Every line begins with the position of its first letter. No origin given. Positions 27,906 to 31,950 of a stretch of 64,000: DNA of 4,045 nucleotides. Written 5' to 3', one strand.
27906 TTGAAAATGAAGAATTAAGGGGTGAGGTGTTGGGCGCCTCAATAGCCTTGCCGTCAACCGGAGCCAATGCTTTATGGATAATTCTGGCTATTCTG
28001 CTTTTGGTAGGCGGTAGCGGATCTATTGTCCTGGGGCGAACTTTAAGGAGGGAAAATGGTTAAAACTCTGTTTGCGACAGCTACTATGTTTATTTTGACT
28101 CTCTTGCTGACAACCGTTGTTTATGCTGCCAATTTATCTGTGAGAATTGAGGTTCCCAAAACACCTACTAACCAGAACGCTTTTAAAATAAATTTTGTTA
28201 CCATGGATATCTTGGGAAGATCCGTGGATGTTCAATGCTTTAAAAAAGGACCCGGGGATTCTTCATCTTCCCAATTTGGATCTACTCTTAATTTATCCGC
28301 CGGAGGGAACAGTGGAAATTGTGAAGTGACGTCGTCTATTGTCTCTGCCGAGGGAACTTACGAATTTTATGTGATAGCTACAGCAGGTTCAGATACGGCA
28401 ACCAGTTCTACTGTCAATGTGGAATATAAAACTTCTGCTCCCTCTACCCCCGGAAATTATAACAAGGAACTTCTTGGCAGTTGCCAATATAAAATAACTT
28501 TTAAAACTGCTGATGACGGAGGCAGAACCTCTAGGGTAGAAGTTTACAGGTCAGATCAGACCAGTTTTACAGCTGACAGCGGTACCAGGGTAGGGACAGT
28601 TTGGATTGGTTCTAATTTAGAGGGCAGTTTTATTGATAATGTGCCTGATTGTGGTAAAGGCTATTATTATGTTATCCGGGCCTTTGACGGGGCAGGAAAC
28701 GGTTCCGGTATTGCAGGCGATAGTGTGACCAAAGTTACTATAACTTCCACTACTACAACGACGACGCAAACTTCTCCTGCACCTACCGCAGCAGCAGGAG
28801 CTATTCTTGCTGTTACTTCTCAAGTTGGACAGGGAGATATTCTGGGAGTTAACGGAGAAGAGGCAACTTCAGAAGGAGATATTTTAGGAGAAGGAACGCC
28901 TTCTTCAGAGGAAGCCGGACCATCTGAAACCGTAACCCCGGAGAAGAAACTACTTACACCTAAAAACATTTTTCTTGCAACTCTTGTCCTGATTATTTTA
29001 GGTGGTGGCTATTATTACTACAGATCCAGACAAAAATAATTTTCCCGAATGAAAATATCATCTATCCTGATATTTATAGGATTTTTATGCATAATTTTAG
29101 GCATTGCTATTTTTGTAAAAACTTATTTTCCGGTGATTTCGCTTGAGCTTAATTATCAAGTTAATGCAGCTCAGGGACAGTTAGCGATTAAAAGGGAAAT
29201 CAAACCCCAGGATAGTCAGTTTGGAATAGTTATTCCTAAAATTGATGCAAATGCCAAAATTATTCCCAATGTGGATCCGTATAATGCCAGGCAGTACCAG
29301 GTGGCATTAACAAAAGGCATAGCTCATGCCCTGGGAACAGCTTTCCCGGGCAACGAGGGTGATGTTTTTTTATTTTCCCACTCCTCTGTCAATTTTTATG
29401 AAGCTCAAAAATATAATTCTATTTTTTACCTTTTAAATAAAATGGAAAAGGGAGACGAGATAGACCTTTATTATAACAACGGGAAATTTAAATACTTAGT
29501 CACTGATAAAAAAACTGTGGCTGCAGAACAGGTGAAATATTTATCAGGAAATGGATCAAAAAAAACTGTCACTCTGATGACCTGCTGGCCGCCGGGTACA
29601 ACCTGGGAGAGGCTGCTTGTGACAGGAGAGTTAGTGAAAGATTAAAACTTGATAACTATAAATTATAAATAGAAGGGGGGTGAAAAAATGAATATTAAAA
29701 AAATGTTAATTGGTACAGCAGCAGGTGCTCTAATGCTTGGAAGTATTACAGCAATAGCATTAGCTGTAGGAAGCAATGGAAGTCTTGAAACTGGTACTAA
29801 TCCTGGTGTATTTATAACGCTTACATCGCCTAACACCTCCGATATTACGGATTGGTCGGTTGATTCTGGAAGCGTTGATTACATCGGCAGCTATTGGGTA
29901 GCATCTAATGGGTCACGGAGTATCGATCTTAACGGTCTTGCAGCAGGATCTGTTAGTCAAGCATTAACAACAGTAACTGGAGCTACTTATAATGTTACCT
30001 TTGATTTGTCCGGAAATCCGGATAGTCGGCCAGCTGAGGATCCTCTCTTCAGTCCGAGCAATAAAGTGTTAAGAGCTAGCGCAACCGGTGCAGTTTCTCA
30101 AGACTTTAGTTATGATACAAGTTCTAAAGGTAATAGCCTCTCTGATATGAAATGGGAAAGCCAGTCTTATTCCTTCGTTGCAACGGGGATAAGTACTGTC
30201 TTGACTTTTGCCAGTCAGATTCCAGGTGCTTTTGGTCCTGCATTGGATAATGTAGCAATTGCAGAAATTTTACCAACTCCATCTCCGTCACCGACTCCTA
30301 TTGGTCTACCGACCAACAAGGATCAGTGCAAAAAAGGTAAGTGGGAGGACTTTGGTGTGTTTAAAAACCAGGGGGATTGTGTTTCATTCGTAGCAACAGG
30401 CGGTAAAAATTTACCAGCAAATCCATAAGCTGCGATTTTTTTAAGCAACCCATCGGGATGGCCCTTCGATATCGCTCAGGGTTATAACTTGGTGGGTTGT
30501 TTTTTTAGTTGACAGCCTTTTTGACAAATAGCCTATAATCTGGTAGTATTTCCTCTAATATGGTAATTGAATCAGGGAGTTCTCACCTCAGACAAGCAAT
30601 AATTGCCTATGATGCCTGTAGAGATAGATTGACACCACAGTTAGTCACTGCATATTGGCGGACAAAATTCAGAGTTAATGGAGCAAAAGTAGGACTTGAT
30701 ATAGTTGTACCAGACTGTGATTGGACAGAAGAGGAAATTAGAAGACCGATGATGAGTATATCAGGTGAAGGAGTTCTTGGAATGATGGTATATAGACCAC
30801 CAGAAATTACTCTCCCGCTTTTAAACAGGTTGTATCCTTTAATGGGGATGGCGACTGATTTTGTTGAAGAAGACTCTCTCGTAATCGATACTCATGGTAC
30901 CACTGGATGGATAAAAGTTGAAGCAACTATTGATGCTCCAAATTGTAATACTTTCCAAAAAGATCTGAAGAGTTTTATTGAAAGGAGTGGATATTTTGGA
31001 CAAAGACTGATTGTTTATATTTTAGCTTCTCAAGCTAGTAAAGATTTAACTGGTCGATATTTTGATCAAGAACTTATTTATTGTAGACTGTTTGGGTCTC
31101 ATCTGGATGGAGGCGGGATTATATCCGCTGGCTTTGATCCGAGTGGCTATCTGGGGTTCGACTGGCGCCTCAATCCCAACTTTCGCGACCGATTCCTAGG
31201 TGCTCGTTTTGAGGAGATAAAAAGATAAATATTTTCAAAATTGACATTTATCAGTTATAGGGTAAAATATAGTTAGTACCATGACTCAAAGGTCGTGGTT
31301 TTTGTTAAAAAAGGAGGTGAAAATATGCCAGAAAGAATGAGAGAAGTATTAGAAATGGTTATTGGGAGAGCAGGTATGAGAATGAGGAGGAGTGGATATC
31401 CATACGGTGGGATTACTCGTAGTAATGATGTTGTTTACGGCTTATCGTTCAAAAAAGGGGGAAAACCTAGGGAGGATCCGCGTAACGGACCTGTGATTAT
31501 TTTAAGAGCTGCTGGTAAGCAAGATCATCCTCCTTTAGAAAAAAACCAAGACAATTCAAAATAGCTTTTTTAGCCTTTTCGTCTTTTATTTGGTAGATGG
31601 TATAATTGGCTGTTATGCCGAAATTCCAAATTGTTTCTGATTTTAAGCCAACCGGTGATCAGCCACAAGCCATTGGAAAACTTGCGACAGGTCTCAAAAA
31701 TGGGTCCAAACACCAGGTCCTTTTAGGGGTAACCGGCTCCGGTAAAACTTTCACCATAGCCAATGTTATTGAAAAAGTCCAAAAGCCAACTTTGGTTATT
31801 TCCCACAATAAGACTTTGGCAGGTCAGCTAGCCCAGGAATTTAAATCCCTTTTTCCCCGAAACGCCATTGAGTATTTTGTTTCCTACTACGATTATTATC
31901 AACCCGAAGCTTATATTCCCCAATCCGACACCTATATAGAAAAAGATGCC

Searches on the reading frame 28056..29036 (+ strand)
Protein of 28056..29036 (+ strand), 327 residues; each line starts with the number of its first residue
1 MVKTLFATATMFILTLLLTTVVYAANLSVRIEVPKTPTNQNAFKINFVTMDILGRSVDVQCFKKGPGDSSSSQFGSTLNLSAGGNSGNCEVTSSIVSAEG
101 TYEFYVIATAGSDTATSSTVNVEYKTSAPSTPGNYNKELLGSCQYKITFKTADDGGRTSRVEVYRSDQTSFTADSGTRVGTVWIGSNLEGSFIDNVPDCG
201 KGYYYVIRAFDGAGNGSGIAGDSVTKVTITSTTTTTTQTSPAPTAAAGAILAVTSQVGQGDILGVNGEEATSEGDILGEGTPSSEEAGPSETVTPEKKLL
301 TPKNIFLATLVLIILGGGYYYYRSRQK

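Call 3: search_protein_families(library=pfam, proteins=[window:28056-29036:+], max_evalue=1)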
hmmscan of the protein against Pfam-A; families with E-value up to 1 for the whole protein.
window:28056-29036:+ (327 aa): 1 family
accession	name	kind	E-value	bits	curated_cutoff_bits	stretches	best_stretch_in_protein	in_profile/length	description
PF08522.16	BT_3987-like_N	-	0.11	13.7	25.9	1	83-138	10-60/120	BT_3987-like, N-terminal domain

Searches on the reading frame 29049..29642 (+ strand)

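Call 3: search_protein_families(library=pfam, proteins=[window:29049-29642:+], max_evalue=1)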
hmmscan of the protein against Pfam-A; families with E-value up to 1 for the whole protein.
window:29049-29642:+ (198 aa): 2 families
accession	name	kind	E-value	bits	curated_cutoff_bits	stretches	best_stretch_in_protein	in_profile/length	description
PF04203.18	Sortase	-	1.4e-20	73.7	26.6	1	60-196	1-125/125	Sortase domain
PF24355.1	DUF7514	-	0.045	14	27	1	86-189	16-117/160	Domain of unknown function (DUF7514)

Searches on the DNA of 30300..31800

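Call 77: search_rna_families(source=window, start=30300, end=31800, threshold=evalue, max_evalue=1)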
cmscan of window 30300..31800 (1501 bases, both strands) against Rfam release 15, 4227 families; matches with E-value up to 1: 1.
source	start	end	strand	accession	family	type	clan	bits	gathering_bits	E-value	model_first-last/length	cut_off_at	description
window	31178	31265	+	RF00002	5_8S_rRNA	Gene; rRNA;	CL00112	16.1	42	0.18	1-154/154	no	5.8S ribosomal RNA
